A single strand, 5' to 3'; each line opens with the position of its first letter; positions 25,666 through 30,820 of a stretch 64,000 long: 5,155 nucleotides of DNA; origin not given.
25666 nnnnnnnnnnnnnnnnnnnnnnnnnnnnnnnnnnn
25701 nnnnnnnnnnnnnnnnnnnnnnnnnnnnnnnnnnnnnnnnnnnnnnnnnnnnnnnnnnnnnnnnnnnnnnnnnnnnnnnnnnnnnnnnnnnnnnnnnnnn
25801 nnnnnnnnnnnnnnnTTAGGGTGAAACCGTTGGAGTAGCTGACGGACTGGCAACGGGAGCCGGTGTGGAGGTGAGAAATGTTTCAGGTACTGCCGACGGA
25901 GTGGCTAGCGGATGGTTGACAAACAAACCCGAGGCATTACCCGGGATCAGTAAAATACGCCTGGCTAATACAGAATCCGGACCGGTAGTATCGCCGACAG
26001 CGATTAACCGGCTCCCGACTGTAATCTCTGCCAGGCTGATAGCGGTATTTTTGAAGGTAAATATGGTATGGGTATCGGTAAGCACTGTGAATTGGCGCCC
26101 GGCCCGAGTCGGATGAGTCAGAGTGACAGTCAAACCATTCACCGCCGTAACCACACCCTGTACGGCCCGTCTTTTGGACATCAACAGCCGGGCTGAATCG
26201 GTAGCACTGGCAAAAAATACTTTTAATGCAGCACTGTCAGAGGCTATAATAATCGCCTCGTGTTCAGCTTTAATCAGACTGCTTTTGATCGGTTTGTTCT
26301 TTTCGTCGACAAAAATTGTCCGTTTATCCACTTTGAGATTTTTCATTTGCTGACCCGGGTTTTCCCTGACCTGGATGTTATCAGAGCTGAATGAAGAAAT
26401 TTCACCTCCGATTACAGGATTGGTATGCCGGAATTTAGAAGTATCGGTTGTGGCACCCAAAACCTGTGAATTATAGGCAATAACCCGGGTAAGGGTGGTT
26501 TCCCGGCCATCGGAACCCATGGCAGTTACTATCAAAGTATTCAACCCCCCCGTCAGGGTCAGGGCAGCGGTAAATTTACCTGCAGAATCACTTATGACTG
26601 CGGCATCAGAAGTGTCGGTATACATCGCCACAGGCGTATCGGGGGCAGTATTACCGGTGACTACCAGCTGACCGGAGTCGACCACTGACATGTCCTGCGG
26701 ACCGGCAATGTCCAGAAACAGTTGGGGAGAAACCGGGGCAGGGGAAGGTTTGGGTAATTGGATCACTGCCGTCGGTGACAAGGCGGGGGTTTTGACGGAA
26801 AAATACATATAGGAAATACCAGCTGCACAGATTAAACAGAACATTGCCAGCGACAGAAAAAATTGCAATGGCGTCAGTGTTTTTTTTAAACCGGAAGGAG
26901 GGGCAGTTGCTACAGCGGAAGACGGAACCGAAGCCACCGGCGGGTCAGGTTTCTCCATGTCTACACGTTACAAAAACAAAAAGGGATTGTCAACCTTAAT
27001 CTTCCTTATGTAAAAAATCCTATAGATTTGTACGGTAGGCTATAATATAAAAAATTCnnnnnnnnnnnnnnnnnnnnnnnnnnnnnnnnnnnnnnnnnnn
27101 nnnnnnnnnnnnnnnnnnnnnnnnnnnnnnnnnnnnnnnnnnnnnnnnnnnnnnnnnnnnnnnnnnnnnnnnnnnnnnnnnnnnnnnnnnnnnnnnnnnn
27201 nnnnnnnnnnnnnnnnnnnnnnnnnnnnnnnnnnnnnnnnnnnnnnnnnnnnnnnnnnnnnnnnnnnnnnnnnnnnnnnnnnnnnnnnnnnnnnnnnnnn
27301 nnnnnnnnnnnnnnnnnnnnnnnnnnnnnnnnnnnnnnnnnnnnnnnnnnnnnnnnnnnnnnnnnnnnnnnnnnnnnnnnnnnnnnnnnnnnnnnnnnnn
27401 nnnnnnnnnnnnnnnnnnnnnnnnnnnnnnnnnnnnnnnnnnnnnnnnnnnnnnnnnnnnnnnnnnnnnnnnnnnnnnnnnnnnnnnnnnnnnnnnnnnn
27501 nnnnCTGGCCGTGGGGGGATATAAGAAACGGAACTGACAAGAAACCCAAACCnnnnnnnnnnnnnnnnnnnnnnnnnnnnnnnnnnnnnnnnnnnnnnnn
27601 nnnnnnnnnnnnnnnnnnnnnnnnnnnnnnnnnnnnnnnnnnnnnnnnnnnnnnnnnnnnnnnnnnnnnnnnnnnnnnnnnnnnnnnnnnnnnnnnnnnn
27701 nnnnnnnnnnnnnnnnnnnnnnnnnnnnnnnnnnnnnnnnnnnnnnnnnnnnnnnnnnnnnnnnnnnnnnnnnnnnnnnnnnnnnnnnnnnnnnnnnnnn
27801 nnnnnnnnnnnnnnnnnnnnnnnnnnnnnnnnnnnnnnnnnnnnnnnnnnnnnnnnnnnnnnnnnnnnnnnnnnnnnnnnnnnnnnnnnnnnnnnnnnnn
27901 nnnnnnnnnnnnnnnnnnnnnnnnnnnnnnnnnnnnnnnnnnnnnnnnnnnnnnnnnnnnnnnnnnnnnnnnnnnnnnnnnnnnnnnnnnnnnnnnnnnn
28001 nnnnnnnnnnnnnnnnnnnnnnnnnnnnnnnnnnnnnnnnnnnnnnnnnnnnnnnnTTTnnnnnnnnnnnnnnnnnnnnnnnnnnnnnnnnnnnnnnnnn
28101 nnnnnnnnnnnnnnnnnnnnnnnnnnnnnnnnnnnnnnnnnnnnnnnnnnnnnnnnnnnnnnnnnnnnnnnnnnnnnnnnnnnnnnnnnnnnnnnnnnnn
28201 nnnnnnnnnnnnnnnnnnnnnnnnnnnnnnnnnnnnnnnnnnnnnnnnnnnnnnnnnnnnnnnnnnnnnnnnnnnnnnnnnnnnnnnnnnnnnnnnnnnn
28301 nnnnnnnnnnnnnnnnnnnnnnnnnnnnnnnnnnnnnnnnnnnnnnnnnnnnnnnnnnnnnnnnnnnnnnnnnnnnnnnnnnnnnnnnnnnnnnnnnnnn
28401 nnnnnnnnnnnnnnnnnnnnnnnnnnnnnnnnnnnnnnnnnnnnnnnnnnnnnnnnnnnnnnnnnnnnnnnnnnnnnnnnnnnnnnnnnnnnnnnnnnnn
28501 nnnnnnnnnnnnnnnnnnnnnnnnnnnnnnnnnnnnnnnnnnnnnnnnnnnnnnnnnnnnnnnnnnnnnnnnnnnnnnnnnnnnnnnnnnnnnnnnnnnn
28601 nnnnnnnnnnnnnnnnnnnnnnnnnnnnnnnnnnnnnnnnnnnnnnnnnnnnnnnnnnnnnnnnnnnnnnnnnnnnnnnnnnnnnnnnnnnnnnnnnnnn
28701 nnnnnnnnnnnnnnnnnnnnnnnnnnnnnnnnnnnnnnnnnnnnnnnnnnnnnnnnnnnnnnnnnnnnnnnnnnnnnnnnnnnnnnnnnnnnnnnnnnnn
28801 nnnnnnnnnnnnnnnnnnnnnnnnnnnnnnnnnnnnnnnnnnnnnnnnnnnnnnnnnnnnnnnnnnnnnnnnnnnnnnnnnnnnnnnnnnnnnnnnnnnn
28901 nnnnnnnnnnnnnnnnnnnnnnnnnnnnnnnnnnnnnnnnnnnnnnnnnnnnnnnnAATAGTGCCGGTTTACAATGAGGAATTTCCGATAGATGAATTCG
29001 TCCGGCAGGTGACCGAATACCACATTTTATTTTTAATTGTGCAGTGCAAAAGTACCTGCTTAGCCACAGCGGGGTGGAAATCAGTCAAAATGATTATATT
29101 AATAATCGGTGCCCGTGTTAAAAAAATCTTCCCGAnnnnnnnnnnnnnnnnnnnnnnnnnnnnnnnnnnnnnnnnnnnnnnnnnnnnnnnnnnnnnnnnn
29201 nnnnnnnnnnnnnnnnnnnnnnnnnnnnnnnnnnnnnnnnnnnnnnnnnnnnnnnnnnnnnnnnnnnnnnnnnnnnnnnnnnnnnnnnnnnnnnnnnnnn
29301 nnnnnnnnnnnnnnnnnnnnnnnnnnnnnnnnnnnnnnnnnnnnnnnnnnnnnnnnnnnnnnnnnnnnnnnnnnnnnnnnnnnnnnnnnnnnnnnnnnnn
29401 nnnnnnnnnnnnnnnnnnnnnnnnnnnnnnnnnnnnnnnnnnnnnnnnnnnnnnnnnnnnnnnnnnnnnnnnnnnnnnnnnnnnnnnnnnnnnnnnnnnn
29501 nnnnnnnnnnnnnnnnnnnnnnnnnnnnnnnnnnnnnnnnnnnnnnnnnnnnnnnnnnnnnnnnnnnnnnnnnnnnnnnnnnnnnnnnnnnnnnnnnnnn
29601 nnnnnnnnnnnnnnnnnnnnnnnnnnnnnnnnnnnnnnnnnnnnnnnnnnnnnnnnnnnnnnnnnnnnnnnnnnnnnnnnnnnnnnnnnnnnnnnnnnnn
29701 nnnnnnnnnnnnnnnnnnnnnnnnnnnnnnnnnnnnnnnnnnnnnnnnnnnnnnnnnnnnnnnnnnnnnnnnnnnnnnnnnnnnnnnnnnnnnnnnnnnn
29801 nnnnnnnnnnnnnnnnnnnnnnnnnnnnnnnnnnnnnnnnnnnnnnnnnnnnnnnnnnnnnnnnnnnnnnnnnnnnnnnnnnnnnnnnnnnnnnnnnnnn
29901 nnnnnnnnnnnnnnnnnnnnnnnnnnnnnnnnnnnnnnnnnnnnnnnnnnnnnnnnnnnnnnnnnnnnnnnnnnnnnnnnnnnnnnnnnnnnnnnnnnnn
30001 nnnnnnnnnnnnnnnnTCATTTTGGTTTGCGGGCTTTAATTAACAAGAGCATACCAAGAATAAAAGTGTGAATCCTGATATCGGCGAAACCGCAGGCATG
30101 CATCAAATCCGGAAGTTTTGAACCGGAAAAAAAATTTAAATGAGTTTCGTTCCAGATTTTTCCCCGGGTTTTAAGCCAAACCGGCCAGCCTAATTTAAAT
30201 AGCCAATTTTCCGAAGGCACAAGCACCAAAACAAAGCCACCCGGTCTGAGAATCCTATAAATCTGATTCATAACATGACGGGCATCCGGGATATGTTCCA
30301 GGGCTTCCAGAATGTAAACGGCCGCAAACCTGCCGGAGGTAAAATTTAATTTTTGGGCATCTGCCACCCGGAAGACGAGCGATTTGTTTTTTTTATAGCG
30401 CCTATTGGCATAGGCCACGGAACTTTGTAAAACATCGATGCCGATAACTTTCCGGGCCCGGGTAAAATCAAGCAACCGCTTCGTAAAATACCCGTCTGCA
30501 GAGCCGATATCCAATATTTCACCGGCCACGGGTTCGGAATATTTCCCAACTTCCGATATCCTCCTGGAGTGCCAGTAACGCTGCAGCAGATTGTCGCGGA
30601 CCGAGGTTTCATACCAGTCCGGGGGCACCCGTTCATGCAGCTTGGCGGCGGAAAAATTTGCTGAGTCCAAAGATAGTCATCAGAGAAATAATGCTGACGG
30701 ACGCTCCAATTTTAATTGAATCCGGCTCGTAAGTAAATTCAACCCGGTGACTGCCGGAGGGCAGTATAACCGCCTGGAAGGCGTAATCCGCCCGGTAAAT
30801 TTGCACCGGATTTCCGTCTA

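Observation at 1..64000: Unusually dense GT-C glycosyltransferase supercluster: about 24 polytopic GT-C-like paralogs in five or more families within 64 kb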

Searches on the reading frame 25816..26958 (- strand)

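Call 8: search_protein_families(library=pfam, max_evalue=0.01, proteins=[window:25816-26958:-])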
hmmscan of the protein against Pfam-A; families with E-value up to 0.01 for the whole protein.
window:25816-26958:- (380 aa): 2 families
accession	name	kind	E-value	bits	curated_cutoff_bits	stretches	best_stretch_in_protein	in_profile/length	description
PF09136.16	Glucodextran_B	-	6.4e-06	26.4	27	1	82-162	3-81/83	Glucodextranase, domain B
PF18914.6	DUF5666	-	0.0017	19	27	1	267-335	1-59/60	Domain of unknown function (DUF5666)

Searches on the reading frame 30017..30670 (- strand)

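Call 8: search_protein_families(library=pfam, max_evalue=0.01, proteins=[window:30017-30670:-])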
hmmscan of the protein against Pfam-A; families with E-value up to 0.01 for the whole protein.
window:30017-30670:- (217 aa): 12 families
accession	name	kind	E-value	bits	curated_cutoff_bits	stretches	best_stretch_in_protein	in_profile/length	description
PF13489.12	Methyltransf_23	-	1.4e-19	70.9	27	1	37-198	12-162/164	Methyltransferase domain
PF08241.18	Methyltransf_11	-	2.8e-19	70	21.2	1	53-148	1-94/95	Methyltransferase domain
PF13649.12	Methyltransf_25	-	2.7e-18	66.9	27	1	52-145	1-97/97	Methyltransferase domain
PF13847.12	Methyltransf_31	-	5.3e-14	52.6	27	1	51-154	6-115/145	Methyltransferase domain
PF08242.18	Methyltransf_12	-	1.3e-12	48.7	30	1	53-146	1-97/98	Methyltransferase domain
PF01209.24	Ubie_methyltran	-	1.9e-10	40.9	20.1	1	32-157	34-159/233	ubiE/COQ5 methyltransferase family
PF05401.17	NodS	-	2.2e-05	24.8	24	1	47-142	42-137/201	Nodulation protein S (NodS)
PF03291.22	mRNA_G-N7_MeTrfase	-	7.9e-05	22.3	26.6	0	68-158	80-189/315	mRNA (guanine-N(7))-methyltransferase domain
PF01728.25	FtsJ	-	9.6e-05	22.8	24.1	1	50-97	23-69/181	FtsJ-like methyltransferase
PF01135.25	PCMT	-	0.00045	20.5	20.3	1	51-151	76-173/210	Protein-L-isoaspartate(D-aspartate) O-methyltransferase (PCMT)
PF05219.18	DREV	-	0.0047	16.5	26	1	49-150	95-188/265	DREV methyltransferase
PF08003.17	Methyltransf_9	-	0.0084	15.5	23.8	0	51-149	118-217/315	Protein of unknown function (DUF1698)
